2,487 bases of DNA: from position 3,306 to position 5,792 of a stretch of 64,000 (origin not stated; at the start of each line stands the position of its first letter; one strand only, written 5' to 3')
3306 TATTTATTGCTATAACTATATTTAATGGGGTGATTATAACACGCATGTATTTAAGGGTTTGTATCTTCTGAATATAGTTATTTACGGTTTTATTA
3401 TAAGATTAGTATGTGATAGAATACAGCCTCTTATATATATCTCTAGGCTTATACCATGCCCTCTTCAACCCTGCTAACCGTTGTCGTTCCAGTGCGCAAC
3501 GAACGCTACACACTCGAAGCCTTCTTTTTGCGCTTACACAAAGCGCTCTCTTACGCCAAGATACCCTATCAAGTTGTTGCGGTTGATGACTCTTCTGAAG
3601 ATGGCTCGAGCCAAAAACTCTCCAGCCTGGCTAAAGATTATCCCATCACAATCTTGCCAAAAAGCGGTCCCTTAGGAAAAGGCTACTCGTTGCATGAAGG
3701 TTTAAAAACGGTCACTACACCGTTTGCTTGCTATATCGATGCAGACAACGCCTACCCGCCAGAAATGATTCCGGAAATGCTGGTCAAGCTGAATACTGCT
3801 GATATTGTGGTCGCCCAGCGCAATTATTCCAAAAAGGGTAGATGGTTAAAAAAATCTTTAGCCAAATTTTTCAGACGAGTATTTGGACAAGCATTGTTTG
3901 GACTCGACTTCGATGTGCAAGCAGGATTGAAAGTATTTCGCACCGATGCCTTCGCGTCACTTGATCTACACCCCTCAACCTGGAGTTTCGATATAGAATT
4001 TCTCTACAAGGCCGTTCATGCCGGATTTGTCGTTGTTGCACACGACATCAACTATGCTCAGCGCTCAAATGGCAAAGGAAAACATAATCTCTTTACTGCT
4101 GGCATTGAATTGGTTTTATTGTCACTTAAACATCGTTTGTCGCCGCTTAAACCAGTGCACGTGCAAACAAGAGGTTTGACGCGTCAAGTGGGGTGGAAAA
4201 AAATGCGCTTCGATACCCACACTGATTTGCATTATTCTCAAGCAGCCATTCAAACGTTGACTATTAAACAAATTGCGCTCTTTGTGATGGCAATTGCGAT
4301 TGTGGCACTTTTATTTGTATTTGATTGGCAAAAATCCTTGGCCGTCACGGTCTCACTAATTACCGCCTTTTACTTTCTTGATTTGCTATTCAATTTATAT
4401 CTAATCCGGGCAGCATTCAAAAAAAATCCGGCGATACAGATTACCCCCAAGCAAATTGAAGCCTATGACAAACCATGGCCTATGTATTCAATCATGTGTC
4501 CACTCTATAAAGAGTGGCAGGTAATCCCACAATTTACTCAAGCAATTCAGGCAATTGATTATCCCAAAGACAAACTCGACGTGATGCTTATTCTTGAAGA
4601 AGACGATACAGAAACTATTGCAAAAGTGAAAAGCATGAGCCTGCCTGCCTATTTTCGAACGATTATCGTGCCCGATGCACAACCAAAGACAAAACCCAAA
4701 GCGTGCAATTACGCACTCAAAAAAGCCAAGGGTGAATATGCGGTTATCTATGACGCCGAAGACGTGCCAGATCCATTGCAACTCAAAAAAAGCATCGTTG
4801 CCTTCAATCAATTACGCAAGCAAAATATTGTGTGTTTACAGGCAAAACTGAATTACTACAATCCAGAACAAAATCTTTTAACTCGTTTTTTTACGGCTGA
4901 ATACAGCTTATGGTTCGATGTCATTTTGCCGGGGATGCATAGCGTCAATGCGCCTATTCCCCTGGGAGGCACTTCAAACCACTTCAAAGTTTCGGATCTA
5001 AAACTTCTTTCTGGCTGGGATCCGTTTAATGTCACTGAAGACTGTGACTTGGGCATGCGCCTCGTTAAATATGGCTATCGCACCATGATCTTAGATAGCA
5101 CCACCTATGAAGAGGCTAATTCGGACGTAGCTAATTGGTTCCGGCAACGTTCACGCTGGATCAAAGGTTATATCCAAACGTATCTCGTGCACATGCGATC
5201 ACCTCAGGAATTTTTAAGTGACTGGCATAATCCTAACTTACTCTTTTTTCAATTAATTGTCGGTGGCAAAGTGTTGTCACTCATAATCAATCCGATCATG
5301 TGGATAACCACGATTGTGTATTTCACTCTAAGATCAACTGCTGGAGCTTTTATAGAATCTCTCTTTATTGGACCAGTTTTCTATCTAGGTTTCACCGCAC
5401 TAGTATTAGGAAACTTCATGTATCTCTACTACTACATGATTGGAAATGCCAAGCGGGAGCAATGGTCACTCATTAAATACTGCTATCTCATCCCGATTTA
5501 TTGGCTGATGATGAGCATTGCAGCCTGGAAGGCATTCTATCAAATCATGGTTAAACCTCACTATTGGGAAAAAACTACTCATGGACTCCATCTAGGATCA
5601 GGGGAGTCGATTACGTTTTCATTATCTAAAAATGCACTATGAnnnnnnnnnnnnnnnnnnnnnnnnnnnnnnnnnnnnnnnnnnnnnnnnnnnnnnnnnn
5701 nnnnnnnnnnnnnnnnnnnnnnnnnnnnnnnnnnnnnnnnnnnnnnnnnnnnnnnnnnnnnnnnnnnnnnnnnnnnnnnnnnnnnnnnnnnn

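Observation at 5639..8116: Single polypeptide fusing a Wzx-type flippase to a GT4 glycosyltransferase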

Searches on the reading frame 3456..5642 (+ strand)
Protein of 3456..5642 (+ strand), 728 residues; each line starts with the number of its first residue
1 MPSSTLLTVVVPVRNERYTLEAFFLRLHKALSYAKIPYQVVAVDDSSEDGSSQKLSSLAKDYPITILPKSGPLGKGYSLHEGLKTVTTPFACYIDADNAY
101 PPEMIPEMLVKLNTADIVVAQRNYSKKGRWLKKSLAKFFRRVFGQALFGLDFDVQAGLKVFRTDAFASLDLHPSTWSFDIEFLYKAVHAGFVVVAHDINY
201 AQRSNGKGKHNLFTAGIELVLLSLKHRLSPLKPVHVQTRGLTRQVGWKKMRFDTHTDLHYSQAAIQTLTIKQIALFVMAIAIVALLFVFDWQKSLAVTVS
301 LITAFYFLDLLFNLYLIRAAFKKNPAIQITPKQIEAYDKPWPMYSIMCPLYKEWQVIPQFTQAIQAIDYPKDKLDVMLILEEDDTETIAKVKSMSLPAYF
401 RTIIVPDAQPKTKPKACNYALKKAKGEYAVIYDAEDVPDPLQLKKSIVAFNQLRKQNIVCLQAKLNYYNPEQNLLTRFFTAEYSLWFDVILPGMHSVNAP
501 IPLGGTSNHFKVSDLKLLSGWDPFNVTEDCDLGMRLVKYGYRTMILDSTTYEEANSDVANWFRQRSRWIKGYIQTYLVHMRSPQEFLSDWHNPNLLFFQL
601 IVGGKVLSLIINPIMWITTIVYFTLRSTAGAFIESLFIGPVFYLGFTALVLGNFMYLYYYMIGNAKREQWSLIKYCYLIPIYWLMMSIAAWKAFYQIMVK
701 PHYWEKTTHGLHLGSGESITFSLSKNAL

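Call 3: search_protein_families(library=pfam, proteins=[window:3456-5642:+], max_evalue=0.01)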
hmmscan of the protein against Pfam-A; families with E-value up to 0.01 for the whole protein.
window:3456-5642:+ (728 aa): 4 families
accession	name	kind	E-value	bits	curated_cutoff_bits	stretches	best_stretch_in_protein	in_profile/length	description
PF00535.33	Glycos_transf_2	-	3.5e-30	105.6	23.3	2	8-166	1-164/168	Glycosyl transferase family 2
PF13641.12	Glyco_tranf_2_3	-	4.1e-27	96.1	27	2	343-571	2-230/230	Glycosyltransferase like family 2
PF13632.12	Glyco_trans_2_3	-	9.5e-21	75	27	1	430-628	3-191/198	Glycosyl transferase family group 2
PF13506.12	Glyco_transf_21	-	2e-05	24.6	21.7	0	402-569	5-173/174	Glycosyl transferase family 21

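Call 4: search_protein_families(library=ncbifam, proteins=[window:3456-5642:+], max_evalue=0.01)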
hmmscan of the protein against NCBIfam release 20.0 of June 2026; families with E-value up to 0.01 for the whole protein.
window:3456-5642:+ (728 aa): 20 families
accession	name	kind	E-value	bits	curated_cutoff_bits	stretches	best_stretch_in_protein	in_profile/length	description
TIGR03937.1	PgaC_IcaA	equivalog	3.8e-22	78.8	422.3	2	331-700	34-393/407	poly-beta-1,6-N-acetyl-D-glucosamine synthase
TIGR03030.1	CelA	equivalog_domain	1.6e-19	69.4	699.1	1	303-578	88-383/714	UDP-forming cellulose synthase catalytic subunit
NF008558.0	PRK11498.1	equivalog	1.7e-16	59.3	992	1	291-577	224-506/872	UDP-forming cellulose synthase catalytic subunit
TIGR03965.1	mycofact_glyco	equivalog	5.1e-14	52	280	2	5-120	74-187/467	mycofactocin biosynthesis glycosyltransferase MftF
TIGR04182.1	glyco_TIGR04182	equivalog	8.5e-13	48.3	325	1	8-221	3-212/293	S-layer glycoprotein N-glycosyltransferase AglJ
NF053846.1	glyco_with_XrtP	equivalog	1.7e-12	46.8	520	1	500-707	221-435/440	XrtP-associated glycosyltransferase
NF041391.1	DPhHxTase_Halo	equivalog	1.3e-11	43.9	375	1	49-219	31-201/213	dolichyl-phosphate hexose transferase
TIGR03111.1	glyc2_xrt_Gpos1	hypoth_equivalog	2.5e-11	43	363.95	1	337-691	44-401/439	TIGR03111 family XrtG-associated glycosyltransferase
NF047588.1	GlcsyltransPgfSStrep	equivalog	5.4e-11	42.3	500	1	7-147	3-145/308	glycosyltransferase PgfS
NF007482.0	PRK10073.1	equivalog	9.4e-11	41.3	423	1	2-123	3-121/334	glycosyltransferase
NF007986.1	PRK10714.1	equivalog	2.6e-10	39.8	529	1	7-165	8-168/316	undecaprenyl-phosphate 4-deoxy-4-formamido-L-arabinose transferase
NF041875.1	EPS_EpsD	equivalog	8.6e-10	38.5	370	1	7-112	1-104/325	exopolysaccharide biosynthesis glycosyltransferase EpsD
TIGR04283.1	glyco_like_mftF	equivalog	1.8e-09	37.5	182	1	7-112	1-97/221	TIGR04283 family arsenosugar biosynthesis glycosyltransferase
TIGR03469.1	HpnB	hypoth_equivalog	1.8e-08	33.8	379.25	1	7-117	46-165/386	hopene-associated glycosyltransferase HpnB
NF041865.1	EpsU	equivalog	1.1e-06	27.9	700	1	340-574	37-267/394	exopolysaccharide biosynthesis GT2 family glycosyltransferase EpsU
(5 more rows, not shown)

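Call 60: search_solved_structures(query=window:3456-5639:+, max_evalue=0.001)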
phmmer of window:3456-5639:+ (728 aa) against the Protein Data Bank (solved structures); distinct sequences matched with E-value up to 0.001: 12.
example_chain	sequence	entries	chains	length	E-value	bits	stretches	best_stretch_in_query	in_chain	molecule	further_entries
5mlz_A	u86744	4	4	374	1.3e-15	60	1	6-207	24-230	Dolichol monophosphate mannose synthase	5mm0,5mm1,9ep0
5ekp_C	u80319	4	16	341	2e-14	56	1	6-145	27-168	Uncharacterized glycosyltransferase sll0501 | Glycosyltransferase sll0501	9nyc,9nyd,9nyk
9nye_A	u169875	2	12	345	2.1e-14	56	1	6-145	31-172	Glycosyltransferase sll0501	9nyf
5eke_A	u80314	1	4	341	2.4e-14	55.8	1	6-145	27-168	Uncharacterized glycosyltransferase sll0501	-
7lby_A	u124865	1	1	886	6.3e-12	47.8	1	318-578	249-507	Cellulose synthase catalytic subunit [UDP-forming]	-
9b8v_E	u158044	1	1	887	6.3e-12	47.8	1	318-578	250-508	Cellulose synthase catalytic subunit [UDP-forming]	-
9fmv_A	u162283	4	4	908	6.7e-12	47.7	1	318-578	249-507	Cellulose synthase catalytic subunit [UDP-forming]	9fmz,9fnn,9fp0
9hwj_A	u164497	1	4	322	7.3e-11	44.3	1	7-212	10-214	Undecaprenyl-phosphate 4-deoxy-4-formamido-L-arabinose transferase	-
9bhc_C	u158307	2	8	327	5.3e-07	31.5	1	7-145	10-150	Undecaprenyl-phosphate 4-deoxy-4-formamido-L-arabinose transferase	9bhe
8vxh_A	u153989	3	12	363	6.7e-07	31.2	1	7-145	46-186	Undecaprenyl-phosphate 4-deoxy-4-formamido-L-arabinose transferase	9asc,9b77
6yv7_A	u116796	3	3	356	2.4e-05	26.1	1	341-436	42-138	Glycosyl transferase, family 2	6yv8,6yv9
6yv7_B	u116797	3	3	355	2.4e-05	26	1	341-436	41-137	Glycosyl transferase, family 2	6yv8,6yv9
